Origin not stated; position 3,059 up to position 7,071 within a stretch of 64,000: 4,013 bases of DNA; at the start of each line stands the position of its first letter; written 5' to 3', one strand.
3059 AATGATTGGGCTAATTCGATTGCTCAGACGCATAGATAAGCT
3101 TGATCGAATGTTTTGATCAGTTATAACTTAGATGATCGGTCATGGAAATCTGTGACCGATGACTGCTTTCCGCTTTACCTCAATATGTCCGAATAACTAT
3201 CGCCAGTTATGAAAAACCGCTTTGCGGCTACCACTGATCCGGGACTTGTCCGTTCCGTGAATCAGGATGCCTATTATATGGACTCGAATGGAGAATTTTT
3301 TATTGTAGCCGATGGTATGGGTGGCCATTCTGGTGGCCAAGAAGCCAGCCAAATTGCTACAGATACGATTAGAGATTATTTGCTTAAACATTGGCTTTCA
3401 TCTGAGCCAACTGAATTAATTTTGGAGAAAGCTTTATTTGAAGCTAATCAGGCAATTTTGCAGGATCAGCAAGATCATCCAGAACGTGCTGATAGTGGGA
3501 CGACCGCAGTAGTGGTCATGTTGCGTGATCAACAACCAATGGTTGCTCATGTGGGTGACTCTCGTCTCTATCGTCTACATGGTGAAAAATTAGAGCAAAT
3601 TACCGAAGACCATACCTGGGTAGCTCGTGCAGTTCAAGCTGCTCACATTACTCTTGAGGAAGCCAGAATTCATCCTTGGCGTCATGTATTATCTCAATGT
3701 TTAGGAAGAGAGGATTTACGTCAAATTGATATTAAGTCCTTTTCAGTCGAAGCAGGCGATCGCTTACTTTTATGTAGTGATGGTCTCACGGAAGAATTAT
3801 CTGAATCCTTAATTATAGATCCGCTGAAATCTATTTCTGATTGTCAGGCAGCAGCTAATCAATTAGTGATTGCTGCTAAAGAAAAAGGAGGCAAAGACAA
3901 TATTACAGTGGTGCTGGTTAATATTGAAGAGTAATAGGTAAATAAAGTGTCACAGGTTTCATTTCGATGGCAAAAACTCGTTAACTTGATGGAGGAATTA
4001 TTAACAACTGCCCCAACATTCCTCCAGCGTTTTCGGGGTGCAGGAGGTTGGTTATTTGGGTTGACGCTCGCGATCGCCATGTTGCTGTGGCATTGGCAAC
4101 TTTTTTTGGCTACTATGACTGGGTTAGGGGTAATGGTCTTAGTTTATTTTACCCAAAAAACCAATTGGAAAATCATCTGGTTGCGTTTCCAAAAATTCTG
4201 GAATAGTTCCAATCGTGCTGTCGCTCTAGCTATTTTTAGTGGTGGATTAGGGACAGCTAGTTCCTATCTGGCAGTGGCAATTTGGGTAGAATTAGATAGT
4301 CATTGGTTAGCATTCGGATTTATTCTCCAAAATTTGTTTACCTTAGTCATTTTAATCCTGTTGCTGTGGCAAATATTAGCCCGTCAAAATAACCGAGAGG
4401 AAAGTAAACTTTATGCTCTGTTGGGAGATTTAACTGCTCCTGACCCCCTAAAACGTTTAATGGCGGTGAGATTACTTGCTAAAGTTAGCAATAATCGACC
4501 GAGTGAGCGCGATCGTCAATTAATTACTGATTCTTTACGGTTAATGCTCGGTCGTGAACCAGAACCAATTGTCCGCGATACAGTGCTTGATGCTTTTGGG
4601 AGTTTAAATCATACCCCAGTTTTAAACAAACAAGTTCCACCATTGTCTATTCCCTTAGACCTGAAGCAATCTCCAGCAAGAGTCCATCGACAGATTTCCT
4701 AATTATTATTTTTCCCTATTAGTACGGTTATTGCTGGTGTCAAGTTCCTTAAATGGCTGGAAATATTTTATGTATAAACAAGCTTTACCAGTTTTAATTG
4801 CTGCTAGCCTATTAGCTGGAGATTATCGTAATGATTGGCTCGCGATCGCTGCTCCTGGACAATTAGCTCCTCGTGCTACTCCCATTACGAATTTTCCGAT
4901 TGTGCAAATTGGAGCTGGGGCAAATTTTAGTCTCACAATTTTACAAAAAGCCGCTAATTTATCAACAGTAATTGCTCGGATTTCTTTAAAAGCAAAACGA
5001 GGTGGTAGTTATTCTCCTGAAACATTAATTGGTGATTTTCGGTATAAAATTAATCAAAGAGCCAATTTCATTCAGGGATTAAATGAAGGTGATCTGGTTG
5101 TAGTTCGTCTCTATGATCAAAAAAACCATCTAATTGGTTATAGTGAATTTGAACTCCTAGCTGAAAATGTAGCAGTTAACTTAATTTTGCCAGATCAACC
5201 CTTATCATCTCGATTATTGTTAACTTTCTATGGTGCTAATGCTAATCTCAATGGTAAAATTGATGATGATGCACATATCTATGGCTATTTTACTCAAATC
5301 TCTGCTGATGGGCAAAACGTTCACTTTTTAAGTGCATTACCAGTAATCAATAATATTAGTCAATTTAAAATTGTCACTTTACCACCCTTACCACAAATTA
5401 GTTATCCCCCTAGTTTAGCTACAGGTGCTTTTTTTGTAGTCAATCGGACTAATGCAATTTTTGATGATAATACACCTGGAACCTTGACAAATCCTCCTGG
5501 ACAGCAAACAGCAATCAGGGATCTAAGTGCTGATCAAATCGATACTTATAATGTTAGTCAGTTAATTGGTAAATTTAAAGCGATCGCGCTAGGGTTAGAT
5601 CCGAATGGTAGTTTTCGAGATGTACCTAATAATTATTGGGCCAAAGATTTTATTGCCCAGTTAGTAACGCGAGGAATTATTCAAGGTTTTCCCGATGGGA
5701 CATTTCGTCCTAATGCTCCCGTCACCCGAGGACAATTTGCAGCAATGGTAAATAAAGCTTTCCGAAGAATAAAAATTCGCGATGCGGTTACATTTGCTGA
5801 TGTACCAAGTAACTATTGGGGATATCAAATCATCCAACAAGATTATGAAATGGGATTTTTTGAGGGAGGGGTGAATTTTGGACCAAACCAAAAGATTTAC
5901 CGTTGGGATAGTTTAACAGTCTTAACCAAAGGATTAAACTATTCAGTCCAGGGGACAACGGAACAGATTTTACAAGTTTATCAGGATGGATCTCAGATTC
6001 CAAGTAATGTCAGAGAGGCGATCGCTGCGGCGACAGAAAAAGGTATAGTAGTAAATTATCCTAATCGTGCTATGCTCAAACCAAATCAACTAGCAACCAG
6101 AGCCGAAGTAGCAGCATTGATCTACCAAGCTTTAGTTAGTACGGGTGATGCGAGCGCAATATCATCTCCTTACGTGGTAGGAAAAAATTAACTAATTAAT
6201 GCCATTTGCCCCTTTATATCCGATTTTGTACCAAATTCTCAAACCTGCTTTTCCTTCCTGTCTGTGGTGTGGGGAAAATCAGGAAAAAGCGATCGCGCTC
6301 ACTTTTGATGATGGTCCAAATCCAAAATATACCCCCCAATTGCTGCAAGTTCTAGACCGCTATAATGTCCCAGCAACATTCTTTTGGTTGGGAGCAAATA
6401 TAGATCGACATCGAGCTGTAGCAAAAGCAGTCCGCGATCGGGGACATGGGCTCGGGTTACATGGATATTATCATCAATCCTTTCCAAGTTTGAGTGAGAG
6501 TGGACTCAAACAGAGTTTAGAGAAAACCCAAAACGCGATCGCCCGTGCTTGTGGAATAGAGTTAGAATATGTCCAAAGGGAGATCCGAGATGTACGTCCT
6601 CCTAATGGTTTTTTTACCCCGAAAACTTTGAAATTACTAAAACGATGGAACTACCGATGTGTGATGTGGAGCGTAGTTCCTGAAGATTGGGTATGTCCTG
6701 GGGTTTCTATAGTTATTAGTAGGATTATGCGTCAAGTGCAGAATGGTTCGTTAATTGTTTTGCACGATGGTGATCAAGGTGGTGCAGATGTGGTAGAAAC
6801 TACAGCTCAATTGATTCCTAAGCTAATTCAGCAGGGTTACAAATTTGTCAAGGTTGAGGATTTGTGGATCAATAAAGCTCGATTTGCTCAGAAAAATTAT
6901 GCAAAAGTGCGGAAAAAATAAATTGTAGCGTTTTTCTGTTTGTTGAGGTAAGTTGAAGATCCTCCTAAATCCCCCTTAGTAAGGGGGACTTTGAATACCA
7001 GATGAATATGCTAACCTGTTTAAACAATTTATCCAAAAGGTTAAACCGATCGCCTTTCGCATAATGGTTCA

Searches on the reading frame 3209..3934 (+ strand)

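Call 65: search_protein_families(library=pfam, proteins=[window:3209-3934:+], max_evalue=0.00001)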
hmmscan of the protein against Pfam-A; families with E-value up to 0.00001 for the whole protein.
window:3209-3934:+ (241 aa): 3 families
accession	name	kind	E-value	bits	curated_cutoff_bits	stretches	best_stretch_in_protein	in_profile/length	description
PF13672.11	PP2C_2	-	2.2e-19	70.3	24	1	16-201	10-183/209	Protein phosphatase 2C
PF00481.26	PP2C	-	8.8e-14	52.2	20.3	1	26-136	32-141/255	Protein phosphatase 2C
PF07228.17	SpoIIE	-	7e-07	29.8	25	1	31-238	7-190/192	Stage II sporulation protein E (SpoIIE)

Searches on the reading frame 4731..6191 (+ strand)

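Call 65: search_protein_families(library=pfam, proteins=[window:4731-6191:+], max_evalue=0.00001)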
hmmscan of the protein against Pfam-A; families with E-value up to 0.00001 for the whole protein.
window:4731-6191:+ (486 aa): 1 family
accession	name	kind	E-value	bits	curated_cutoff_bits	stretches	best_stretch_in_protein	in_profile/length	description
PF00395.25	SLH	-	3e-27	94.8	20.8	1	294-337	1-44/44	S-layer homology domain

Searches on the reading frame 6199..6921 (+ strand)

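Call 65: search_protein_families(library=pfam, proteins=[window:6199-6921:+], max_evalue=0.00001)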
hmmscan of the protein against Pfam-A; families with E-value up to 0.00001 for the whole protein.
window:6199-6921:+ (240 aa): 1 family
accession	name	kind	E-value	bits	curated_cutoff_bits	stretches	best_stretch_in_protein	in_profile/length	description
PF01522.26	Polysacc_deac_1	-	1.7e-30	106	23.1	1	26-155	3-124/124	Polysaccharide deacetylase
